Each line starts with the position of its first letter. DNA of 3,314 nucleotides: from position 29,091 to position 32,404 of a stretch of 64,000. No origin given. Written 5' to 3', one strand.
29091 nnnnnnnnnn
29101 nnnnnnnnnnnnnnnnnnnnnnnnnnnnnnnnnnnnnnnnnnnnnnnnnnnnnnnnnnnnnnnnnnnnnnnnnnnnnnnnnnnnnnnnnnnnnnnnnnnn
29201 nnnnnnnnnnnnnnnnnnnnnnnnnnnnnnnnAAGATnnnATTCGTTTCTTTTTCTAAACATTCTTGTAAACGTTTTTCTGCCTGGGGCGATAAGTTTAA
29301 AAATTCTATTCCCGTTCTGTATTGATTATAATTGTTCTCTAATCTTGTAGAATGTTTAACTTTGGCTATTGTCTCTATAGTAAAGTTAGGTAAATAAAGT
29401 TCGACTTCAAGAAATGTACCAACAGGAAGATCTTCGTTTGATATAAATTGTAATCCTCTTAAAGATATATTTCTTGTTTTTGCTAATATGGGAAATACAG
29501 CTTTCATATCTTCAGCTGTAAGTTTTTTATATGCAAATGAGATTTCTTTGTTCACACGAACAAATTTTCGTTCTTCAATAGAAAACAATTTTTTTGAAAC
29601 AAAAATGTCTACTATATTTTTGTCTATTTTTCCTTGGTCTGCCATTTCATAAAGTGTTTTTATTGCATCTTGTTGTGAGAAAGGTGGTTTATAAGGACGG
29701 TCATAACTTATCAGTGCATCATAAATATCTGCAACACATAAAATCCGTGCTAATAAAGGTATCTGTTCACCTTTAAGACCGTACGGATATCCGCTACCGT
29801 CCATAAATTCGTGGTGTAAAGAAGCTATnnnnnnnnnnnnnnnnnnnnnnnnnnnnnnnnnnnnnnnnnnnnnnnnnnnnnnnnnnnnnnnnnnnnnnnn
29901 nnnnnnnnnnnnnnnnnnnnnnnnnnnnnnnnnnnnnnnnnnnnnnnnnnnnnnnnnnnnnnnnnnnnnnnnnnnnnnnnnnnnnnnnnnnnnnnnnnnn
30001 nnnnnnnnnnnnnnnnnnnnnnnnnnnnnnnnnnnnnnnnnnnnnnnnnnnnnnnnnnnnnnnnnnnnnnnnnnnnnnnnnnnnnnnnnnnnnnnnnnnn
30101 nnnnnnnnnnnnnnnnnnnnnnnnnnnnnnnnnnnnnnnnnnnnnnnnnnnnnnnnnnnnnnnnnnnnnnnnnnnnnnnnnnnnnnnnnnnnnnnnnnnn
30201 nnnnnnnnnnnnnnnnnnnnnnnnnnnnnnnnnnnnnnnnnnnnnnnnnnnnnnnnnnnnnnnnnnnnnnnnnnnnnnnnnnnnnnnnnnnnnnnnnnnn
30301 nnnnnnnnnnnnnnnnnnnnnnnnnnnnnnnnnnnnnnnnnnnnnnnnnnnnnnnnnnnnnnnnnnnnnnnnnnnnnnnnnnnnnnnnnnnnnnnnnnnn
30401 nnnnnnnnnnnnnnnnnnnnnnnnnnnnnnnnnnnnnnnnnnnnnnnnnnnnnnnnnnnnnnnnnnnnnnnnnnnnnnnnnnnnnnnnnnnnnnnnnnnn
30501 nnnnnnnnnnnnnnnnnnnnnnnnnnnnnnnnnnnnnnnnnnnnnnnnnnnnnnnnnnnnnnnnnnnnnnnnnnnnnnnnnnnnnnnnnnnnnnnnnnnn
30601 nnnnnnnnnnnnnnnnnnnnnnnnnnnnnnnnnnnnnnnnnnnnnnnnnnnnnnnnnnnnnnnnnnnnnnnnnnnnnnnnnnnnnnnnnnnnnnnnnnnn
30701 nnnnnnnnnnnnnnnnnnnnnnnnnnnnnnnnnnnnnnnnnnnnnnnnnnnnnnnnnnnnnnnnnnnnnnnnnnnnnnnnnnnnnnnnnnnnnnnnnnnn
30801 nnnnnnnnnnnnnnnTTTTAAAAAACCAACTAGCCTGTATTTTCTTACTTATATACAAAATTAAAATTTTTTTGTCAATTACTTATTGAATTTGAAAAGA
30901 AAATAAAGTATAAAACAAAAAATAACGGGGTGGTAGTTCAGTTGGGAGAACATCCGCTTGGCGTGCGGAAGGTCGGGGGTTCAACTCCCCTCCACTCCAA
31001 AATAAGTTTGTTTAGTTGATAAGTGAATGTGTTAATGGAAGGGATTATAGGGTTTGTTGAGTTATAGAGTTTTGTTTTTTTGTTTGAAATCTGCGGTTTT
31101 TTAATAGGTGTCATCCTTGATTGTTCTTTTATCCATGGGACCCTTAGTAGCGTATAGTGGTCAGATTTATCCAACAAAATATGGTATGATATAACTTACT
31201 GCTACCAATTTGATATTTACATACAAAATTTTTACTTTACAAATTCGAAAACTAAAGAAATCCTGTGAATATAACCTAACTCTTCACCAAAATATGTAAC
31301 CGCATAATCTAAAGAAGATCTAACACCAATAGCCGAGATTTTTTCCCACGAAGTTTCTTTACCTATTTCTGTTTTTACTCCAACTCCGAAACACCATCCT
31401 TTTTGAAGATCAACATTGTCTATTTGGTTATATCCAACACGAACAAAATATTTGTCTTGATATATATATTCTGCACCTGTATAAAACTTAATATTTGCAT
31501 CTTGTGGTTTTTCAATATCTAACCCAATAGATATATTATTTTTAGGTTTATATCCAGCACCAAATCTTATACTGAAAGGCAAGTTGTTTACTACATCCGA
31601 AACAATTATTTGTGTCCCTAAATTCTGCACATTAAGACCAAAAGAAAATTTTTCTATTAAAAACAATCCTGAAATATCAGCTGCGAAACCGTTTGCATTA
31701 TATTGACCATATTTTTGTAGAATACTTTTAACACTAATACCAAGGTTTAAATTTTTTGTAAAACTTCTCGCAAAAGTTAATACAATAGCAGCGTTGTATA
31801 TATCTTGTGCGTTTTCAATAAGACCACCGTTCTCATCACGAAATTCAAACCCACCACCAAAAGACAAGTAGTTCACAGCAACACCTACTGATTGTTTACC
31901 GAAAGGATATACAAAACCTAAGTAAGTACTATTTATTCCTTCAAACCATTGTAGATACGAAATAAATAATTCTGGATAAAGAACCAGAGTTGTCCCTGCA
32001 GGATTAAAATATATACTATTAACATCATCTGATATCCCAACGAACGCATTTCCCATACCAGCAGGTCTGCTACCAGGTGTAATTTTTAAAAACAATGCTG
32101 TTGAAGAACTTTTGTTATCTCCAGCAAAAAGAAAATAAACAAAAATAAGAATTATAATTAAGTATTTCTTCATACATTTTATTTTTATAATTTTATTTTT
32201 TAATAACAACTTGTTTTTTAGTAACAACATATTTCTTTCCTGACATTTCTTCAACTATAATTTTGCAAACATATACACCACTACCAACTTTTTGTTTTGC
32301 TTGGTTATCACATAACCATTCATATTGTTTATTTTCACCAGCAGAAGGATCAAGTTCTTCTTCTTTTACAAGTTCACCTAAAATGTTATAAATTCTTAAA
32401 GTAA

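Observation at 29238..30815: Single polypeptide combining sensor GAF, HD-GYP c-di-GMP phosphodiesterase and PilZ c-di-GMP receptor domains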

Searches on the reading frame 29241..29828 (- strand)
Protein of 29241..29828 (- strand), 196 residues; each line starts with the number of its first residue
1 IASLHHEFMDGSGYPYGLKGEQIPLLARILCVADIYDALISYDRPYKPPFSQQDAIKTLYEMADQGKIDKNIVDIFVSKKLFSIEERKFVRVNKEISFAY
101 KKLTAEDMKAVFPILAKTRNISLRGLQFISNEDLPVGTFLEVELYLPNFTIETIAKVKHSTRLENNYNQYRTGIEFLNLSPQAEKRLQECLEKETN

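Call 27: find_related_loci(query=A2, collection=genome_contigs, flank=6000)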
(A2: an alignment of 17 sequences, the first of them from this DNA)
Query A2 (196 aa) in genome_contigs; peptide patterns used: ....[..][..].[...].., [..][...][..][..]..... (x = any residue, [..] = any of these).
600 stretches matched a pattern (row limit reached: there are more); 586 encode a relative of the query (tblastn E <= 1e-3); the best 80 are kept; 80 distinct loci.
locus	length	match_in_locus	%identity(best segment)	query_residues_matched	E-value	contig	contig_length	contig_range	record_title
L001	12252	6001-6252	51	1-84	2e-26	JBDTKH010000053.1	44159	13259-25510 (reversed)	MAG: Candidatus Dormiibacterota bacterium isolate cluster2_bin.72 k127_298731, whole genome shotgun sequence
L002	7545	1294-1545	52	1-84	3e-26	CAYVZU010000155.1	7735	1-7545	MAG TPA_asm: uncultured Fibrobacterota bacterium isolate SRP062349_co5_336 genome assembly, contig: NODE_5239_length_773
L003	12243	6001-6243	54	1-81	3e-24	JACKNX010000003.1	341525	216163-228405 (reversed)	MAG: Pseudomonadales bacterium isolate HK-STAS-PROT-155 HK-STAS-PROT-155_3, whole genome shotgun sequence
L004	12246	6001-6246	51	1-82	5e-24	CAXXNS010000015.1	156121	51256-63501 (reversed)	MAG: Desulfovibrionaceae bacterium isolate 618da8eb-5dbc-4472-aaca-e875e6edea77 genome assembly, contig: contig_15, whol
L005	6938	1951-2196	48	1-82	1e-23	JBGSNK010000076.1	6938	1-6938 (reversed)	MAG: Bdellovibrionales bacterium isolate JTS-AC254 k141_1414951, whole genome shotgun sequence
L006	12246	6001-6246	50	1-82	2e-23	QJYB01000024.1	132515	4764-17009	MAG: Gammaproteobacteria bacterium isolate SZUA-309 scaffold_44, whole genome shotgun sequence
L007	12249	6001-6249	47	1-82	3e-23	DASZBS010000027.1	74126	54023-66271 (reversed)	MAG TPA_asm: Candidatus Elarobacter sp. isolate SMAG_U6421 k141_83223, whole genome shotgun sequence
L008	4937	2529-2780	46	1-84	6e-23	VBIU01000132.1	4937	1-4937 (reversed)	MAG: Chloroflexi bacterium isolate CF_138 14_1009_16_40cm_scaffold_57004, whole genome shotgun sequence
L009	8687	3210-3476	45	2-90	1e-22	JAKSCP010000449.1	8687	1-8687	MAG: Pseudomonadales bacterium isolate MAG.296 k141_2741742, whole genome shotgun sequence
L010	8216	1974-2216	54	1-81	1e-22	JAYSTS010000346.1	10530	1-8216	MAG: Gammaproteobacteria bacterium isolate GFS_12504 GFS_12504_345, whole genome shotgun sequence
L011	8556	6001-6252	44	1-84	2e-22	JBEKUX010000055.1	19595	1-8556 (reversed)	MAG: Chitinispirillaceae bacterium isolate SPRUCE 591 SPRUCE_591_55, whole genome shotgun sequence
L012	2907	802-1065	47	1-88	2e-22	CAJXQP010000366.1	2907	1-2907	MAG TPA_asm: uncultured Gammaproteobacteria bacterium isolate SRR3933393_bin.8_MetaBAT_v2.12.1_MAG genome assembly, cont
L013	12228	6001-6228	54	2-77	3e-22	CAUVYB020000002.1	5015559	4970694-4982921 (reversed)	MAG: Oceanispirochaeta sp. isolate ad914ab2-c474-4686-8d91-9d01a62ebd63 genome assembly, contig: contig_2, whole genome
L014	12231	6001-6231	51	2-78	3e-22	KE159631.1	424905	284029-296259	Lachnospiraceae bacterium COE1 genomic scaffold acPFN-supercont1.5, whole genome shotgun sequence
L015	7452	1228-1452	53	2-76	3e-22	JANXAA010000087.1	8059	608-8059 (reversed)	MAG: Acidobacteria bacterium isolate SKYB104 NODE_87_length_8059_cov_3.145953, whole genome shotgun sequence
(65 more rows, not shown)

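Call 54: search_protein_representatives(alignment_id=A2)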
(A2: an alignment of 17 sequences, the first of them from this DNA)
Query: 17 sequences, 196 profile positions. Proteins with E-value up to 0.001 (for the whole library): 113326; up to 1e-10: 69025; up to 1e-30: 63. The best 150 are listed.
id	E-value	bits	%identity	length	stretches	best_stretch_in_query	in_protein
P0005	3.4e-83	294.8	-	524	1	1-193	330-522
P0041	6.4e-79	280.8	-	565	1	1-194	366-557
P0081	1.2e-71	257.1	-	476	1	1-192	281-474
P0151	8.1e-69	247.8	-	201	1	1-193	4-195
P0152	1.5e-63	230.7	-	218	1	1-195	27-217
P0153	5.1e-60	219.1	-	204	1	1-192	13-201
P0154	7.0e-60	218.7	-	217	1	1-192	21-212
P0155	5.9e-57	209.1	-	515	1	1-193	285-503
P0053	1.1e-56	208.3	-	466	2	1-190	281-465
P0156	2.6e-56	207.0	-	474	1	1-193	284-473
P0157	7.7e-56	205.5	-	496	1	1-193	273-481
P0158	4.3e-54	199.8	-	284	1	1-194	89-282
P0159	8.5e-54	198.8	-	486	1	1-193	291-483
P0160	1.4e-53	198.1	-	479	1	1-193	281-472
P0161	3.1e-52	193.7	-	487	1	2-193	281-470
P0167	1.5e-42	162.2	-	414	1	1-191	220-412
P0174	5.9e-36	140.6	-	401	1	4-194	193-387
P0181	2.2e-33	132.2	-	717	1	4-192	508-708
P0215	1.9e-30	122.6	-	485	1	1-177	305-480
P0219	3.1e-30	122.0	-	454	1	1-176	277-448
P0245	3.7e-29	118.4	-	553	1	1-193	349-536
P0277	2.7e-28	115.6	-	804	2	1-163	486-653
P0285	3.2e-28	115.4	-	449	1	1-160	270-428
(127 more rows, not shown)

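Call 55: search_protein_families(library=pfam, proteins=[P0181, P0277, P0245, P0155, P0157, P0174, P0167, P0215, P0219, P0285], max_evalue=0.001)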
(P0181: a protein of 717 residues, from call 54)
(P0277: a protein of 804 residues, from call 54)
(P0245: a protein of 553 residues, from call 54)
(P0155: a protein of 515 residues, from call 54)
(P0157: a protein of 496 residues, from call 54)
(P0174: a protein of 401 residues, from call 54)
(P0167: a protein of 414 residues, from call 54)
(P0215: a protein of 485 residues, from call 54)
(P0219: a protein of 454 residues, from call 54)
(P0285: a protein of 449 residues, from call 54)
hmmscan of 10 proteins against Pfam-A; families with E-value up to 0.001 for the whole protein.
P0181 (717 aa): 6 families
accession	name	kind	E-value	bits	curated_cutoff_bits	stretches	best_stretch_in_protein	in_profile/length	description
PF13487.12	HD_5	-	7.6e-45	153.1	27.2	1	410-574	3-170/170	HD domain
PF07690.21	MFS_1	-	6.7e-38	130.9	33.4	2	17-325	6-308/347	Major Facilitator Superfamily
PF01966.28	HD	-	1.3e-16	61.3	22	1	424-543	4-116/116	HD domain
PF13347.12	MFS_2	-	3.1e-12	46.2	27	1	12-333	2-336/427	MFS/sugar transport protein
PF07238.19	PilZ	-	3.7e-12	46.9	22.5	1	601-707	1-101/102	PilZ domain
PF11700.14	ATG22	-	0.00014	21.1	24.1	1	223-399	285-474/482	Vacuole effluxer Atg22 like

P0277 (804 aa): 4 families
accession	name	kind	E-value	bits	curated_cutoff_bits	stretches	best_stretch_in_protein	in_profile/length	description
PF13487.12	HD_5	-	4.3e-34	118.1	27.2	1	390-553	4-168/170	HD domain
PF07238.19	PilZ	-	1.6e-21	76.9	22.5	2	689-792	3-101/102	PilZ domain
PF01966.28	HD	-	3.4e-17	63.2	22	1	401-523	2-115/116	HD domain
PF00672.30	HAMP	-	1.3e-08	35.5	25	1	314-363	1-50/53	HAMP domain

P0245 (553 aa): 6 families
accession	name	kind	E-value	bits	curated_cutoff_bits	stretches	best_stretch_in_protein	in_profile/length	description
PF13487.12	HD_5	-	6.4e-33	114.3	27.2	1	250-416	2-167/170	HD domain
PF01590.32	GAF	-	2.8e-19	70.4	22.4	1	74-231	1-133/133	GAF domain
PF01966.28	HD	-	1.9e-17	64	22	1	263-386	2-115/116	HD domain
PF13185.12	GAF_2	-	5.3e-12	46.6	28.6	1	73-232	2-136/136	GAF domain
PF13492.12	GAF_3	-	5.7e-07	30.4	27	1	74-233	1-129/129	GAF domain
PF11849.14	DUF3369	-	0.00049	20.8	27.2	0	210-239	138-167/168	Domain of unknown function (DUF3369)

P0155 (515 aa): 7 families
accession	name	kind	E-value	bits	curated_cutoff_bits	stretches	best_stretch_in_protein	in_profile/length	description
PF13487.12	HD_5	-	7e-41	140.2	27.2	1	185-355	2-170/170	HD domain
PF01590.32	GAF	-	1.4e-21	77.8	22.4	1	31-166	2-133/133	GAF domain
PF01966.28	HD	-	2.6e-18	66.8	22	1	198-322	2-115/116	HD domain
PF13185.12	GAF_2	-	7.1e-13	49.4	28.6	1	29-167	2-136/136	GAF domain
PF07238.19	PilZ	-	1.2e-10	42.1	22.5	1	423-501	22-101/102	PilZ domain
PF13492.12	GAF_3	-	1e-06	29.6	27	1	30-168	1-129/129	GAF domain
PF11849.14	DUF3369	-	3.9e-05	24.4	27.2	0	143-174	136-167/168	Domain of unknown function (DUF3369)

P0157 (496 aa): 6 families
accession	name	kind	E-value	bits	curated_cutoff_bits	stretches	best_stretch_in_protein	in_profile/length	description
PF13487.12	HD_5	-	1.3e-32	113.3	27.2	1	177-344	5-170/170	HD domain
PF01590.32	GAF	-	3.9e-17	63.5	22.4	1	20-155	2-133/133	GAF domain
PF01966.28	HD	-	6e-16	59.2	22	1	187-310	2-115/116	HD domain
PF13185.12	GAF_2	-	2.2e-15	57.5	28.6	1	19-156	3-136/136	GAF domain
PF13492.12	GAF_3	-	4e-11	43.9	27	1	19-157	1-129/129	GAF domain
PF07238.19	PilZ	-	2.3e-09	37.9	22.5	1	404-479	25-101/102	PilZ domain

P0174 (401 aa): 3 families
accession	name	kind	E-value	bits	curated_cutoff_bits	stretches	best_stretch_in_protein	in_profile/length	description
PF13487.12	HD_5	-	2.6e-40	138.4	27.2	1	95-259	3-170/170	HD domain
PF01966.28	HD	-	2.6e-21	76.5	22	1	108-228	3-116/116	HD domain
PF07238.19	PilZ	-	1e-11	45.5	22.5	1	280-384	1-101/102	PilZ domain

P0167 (414 aa): 6 families
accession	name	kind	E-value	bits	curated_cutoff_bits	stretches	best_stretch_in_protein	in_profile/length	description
PF13487.12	HD_5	-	3.6e-18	66.3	27.2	1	131-291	4-170/170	HD domain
PF01590.32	GAF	-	4.8e-15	56.7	22.4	1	19-110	46-133/133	GAF domain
PF07238.19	PilZ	-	1.1e-12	48.6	22.5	1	304-412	1-101/102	PilZ domain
PF01966.28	HD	-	5.7e-11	43.2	22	1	143-257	3-115/116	HD domain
PF13185.12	GAF_2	-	1.9e-10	41.5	28.6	1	21-111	50-136/136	GAF domain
PF13492.12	GAF_3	-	8.3e-05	23.4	27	1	50-112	68-129/129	GAF domain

P0215 (485 aa): 6 families
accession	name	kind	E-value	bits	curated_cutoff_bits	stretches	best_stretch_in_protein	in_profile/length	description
PF13487.12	HD_5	-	1.8e-22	80.3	27.2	1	219-368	10-162/170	HD domain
PF13185.12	GAF_2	-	1.1e-13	52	28.6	1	51-193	3-136/136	GAF domain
PF01966.28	HD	-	9.7e-12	45.6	22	1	224-341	2-114/116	HD domain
PF07238.19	PilZ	-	1.4e-11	45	22.5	1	389-478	1-85/102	PilZ domain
PF01590.32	GAF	-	8.9e-11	42.9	22.4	1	55-192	5-133/133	GAF domain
PF13492.12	GAF_3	-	4.5e-07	30.8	27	1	56-193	6-128/129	GAF domain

P0219 (454 aa): 6 families
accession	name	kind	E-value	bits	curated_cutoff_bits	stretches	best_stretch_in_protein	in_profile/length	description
PF13487.12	HD_5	-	8.5e-22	78.1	27.2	1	184-347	6-170/170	HD domain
PF01590.32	GAF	-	4.3e-11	43.9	22.4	1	29-160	4-132/133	GAF domain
PF01966.28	HD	-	6.6e-11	43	22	1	193-313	2-114/116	HD domain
PF13185.12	GAF_2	-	2.1e-10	41.4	28.6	1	26-161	3-135/136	GAF domain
PF07238.19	PilZ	-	3.1e-10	40.8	22.5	1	360-447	1-85/102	PilZ domain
PF13492.12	GAF_3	-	2.6e-07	31.5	27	1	30-161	5-127/129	GAF domain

P0285 (449 aa): 6 families
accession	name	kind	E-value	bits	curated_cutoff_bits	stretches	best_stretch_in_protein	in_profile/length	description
PF13487.12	HD_5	-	3.7e-23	82.6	27.2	1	183-341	5-170/170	HD domain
PF13185.12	GAF_2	-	8.8e-12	45.8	28.6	1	26-160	2-134/136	GAF domain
PF07238.19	PilZ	-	3.7e-10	40.5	22.5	1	354-443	1-86/102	PilZ domain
PF01966.28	HD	-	8.7e-10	39.3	22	1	193-307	2-115/116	HD domain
PF01590.32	GAF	-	6.5e-08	33.6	22.4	1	30-158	4-130/133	GAF domain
PF13492.12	GAF_3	-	3e-06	28.1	27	1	38-158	12-124/129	GAF domain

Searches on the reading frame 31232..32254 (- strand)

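Call 15: search_protein_families(library=pfam, proteins=[window:31232-32254:-], max_evalue=0.001)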
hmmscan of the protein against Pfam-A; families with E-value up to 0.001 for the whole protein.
window:31232-32254:- (340 aa): 1 family
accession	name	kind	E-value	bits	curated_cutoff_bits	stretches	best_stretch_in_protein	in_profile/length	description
PF19572.5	PorV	-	0.00044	20.3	27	0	52-249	12-235/243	Type IX secretion system protein PorV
